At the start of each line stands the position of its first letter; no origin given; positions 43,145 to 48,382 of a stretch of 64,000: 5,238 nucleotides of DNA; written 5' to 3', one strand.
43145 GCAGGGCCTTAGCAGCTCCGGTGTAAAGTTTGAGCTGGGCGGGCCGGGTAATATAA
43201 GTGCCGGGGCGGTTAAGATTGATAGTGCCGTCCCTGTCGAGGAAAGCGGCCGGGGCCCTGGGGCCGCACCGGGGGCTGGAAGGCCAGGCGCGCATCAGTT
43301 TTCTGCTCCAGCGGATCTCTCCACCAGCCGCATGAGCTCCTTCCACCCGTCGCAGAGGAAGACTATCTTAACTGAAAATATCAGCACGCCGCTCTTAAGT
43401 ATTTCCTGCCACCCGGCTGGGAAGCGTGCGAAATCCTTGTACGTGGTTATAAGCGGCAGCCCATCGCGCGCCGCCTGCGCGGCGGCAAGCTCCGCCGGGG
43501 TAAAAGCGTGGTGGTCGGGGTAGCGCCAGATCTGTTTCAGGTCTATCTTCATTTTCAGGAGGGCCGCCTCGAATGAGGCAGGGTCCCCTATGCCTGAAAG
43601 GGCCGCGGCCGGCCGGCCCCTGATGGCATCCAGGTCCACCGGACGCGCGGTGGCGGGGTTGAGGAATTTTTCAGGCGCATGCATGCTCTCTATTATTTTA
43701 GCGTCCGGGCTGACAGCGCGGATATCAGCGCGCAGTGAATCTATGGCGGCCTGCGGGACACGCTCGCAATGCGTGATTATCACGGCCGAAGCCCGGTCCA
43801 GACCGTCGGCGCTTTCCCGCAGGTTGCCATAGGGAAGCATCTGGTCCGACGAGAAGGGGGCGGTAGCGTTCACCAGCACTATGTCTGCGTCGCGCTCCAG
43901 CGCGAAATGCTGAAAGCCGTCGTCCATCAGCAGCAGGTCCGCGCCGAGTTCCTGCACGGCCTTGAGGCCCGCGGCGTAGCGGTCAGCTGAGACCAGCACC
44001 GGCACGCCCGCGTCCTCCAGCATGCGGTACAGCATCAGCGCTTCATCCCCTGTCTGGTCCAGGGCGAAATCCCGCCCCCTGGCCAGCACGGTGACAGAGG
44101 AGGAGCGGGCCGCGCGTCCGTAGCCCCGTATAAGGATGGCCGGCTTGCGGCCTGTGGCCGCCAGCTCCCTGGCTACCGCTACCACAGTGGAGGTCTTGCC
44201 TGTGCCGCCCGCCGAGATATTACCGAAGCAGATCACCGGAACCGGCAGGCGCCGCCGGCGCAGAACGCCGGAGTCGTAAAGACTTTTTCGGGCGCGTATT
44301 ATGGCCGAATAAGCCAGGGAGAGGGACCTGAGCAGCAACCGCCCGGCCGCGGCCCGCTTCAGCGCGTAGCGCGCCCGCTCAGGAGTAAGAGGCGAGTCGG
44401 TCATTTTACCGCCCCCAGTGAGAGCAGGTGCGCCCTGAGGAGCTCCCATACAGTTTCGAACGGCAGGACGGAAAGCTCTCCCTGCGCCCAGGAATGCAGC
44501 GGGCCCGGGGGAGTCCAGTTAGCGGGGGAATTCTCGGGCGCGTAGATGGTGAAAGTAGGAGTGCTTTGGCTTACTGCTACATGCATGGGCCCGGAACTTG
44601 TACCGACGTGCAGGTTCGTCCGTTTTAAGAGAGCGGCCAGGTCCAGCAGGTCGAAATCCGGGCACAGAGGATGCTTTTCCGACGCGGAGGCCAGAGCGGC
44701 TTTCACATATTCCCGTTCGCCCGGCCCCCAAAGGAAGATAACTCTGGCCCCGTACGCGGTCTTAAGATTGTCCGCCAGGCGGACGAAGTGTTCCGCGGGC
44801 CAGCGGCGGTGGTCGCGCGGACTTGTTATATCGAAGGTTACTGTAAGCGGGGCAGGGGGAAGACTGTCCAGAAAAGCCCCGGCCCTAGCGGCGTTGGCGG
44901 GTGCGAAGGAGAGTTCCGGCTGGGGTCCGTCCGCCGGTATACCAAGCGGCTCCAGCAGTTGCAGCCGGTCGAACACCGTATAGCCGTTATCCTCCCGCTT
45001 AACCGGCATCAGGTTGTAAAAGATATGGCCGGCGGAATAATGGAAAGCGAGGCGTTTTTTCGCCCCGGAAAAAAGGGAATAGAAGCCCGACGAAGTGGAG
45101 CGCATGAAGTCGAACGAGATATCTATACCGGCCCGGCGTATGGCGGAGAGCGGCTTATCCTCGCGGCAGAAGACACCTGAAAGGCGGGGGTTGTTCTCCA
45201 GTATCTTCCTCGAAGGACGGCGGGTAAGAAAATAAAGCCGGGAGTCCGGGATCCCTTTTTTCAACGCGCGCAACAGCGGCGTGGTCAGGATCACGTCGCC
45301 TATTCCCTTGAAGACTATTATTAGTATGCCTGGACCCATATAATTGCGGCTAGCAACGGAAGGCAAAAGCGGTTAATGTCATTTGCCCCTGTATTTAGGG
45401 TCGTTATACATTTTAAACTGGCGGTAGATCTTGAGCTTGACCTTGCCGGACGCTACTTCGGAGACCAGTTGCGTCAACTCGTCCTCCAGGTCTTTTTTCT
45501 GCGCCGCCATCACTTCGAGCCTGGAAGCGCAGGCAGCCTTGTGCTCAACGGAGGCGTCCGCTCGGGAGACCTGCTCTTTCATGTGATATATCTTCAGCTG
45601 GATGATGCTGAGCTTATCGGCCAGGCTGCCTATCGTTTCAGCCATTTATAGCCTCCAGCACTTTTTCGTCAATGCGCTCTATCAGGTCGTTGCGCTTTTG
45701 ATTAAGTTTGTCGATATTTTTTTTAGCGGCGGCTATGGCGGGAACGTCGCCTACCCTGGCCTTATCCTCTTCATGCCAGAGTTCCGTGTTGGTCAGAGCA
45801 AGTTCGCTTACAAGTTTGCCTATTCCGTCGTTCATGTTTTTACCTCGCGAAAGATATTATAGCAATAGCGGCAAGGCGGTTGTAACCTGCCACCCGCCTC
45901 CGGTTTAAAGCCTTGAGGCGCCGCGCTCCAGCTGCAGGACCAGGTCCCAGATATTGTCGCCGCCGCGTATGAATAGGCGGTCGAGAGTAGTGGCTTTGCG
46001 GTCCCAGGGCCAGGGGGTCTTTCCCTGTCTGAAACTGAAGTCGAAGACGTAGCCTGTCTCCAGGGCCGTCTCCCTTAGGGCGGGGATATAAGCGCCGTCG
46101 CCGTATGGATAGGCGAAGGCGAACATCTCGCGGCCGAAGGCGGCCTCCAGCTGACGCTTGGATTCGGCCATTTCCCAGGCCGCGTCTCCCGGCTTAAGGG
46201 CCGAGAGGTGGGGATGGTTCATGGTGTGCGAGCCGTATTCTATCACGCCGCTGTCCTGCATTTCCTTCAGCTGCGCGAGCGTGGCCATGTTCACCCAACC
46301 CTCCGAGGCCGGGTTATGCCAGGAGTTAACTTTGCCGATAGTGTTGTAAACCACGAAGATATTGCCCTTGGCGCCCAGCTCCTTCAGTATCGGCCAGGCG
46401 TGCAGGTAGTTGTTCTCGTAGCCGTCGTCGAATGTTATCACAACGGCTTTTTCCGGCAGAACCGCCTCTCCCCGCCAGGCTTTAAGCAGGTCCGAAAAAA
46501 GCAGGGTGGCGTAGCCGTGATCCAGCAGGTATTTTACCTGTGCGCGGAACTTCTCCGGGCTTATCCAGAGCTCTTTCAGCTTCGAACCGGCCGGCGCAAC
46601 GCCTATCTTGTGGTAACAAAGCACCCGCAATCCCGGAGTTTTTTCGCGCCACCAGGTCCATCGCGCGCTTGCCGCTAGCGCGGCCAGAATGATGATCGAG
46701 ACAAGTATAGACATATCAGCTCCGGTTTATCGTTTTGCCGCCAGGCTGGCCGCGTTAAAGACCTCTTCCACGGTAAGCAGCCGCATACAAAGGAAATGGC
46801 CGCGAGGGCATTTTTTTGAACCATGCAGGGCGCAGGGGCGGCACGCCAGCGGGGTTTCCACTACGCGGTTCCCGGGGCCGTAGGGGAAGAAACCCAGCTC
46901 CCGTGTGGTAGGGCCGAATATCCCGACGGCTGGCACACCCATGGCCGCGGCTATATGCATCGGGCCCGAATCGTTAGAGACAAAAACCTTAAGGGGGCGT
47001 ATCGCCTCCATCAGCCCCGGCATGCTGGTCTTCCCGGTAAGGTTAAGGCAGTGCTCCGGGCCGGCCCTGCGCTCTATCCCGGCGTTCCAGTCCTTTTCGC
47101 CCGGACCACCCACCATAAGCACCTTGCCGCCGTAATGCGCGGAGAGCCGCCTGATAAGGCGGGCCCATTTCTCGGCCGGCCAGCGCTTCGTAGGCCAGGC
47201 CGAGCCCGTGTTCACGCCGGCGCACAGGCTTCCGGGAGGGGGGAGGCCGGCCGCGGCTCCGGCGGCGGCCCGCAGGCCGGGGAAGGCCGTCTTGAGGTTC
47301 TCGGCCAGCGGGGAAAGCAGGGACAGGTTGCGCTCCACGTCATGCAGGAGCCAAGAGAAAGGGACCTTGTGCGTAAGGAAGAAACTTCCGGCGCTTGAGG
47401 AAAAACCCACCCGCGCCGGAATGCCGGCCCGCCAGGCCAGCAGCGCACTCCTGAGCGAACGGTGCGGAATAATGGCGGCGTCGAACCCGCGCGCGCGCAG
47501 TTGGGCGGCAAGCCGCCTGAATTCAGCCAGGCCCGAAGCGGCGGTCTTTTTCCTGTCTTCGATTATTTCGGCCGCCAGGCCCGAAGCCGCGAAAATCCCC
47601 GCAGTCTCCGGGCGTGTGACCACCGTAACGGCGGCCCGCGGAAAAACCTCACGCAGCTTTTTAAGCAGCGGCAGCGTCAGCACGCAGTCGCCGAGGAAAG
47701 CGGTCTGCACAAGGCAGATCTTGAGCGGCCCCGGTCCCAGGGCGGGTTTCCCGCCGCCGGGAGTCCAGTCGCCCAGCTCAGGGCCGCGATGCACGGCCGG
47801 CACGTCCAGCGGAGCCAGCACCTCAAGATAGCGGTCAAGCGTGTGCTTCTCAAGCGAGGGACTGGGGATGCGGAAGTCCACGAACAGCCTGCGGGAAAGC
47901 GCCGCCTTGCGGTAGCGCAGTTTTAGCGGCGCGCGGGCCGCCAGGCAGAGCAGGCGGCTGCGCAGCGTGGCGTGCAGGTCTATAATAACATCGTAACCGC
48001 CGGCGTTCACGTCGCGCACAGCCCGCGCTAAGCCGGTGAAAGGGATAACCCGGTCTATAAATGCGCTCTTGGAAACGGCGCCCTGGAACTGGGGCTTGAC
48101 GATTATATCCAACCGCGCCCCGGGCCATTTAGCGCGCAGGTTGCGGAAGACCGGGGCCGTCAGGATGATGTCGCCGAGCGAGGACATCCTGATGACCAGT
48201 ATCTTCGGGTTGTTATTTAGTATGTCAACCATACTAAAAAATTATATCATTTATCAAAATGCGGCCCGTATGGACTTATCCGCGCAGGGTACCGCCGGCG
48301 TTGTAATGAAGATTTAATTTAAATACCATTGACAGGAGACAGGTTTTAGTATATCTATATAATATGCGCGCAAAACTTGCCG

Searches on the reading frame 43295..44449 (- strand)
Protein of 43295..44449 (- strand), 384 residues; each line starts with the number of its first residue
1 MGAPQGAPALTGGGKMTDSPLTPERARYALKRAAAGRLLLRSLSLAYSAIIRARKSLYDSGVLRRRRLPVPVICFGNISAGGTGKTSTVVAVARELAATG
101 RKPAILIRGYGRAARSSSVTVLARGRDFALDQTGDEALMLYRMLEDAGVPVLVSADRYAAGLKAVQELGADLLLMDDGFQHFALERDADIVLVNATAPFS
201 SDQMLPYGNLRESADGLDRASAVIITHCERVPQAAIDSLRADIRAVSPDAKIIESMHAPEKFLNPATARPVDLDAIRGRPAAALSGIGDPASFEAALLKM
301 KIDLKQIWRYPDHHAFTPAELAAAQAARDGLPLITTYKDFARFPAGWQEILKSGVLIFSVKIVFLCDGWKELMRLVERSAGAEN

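Call 3: search_protein_families(library=pfam, proteins=[window:43295-44449:-], max_evalue=0.01)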
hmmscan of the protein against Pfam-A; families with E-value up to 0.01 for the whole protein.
window:43295-44449:- (384 aa): 1 family
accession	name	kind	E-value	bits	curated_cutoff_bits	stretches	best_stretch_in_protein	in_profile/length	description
PF02606.20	LpxK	-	7.6e-80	268.9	27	1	38-364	3-314/328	Tetraacyldisaccharide-1-P 4'-kinase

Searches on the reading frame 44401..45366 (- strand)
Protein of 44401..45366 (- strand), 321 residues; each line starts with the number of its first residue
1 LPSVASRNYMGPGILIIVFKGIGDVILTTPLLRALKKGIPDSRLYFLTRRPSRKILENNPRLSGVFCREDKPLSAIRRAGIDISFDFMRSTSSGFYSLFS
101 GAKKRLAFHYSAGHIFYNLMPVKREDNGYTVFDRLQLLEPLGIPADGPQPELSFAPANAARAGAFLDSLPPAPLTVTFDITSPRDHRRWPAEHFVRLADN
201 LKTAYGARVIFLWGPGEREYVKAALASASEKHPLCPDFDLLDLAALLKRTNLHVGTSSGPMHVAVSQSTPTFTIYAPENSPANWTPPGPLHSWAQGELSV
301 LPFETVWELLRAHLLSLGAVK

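Call 3: search_protein_families(library=pfam, proteins=[window:44401-45366:-], max_evalue=0.01)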
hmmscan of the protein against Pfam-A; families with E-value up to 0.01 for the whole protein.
window:44401-45366:- (321 aa): 1 family
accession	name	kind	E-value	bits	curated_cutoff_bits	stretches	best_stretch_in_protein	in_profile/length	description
PF01075.23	Glyco_transf_9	-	4.2e-22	79.1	22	1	76-285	8-218/247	Glycosyltransferase family 9 (heptosyltransferase)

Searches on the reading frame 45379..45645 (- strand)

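Call 3: search_protein_families(library=pfam, proteins=[window:45379-45645:-], max_evalue=0.01)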
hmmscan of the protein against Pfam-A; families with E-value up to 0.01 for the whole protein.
window:45379-45645:- (88 aa): 1 family
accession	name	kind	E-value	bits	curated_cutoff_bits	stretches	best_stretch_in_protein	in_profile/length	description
PF14063.11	DUF4254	-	6.9e-21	75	27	1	2-72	73-143/144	Protein of unknown function (DUF4254)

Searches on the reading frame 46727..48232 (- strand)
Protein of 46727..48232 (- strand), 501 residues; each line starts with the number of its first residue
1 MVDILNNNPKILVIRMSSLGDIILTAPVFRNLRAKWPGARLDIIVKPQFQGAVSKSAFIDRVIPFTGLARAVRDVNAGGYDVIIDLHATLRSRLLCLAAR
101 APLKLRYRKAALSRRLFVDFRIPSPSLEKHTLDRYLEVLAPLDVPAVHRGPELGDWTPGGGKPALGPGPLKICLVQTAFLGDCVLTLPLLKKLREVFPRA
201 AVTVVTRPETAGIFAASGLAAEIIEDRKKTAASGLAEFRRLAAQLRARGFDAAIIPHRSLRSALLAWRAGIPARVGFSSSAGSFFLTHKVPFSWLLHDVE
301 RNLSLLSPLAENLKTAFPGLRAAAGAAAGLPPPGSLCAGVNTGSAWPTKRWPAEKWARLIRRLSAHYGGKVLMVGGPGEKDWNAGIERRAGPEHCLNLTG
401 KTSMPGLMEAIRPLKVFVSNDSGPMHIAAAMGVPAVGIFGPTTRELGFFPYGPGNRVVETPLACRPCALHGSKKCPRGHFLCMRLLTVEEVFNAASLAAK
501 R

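Call 3: search_protein_families(library=pfam, proteins=[window:46727-48232:-], max_evalue=0.01)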
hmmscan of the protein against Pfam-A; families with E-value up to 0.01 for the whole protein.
window:46727-48232:- (501 aa): 2 families
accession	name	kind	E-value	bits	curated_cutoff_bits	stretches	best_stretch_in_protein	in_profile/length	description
PF01075.23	Glyco_transf_9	-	1.4e-43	149.4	22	2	239-468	2-237/247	Glycosyltransferase family 9 (heptosyltransferase)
PF14595.12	Thioredoxin_9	-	0.0059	17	25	0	171-209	44-82/129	Thioredoxin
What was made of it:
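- Checked: The flanks are a GT9 heptosyltransferase (46727..48232, -) and Kdo transferase waaA (52874..54151, -) (call 3).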
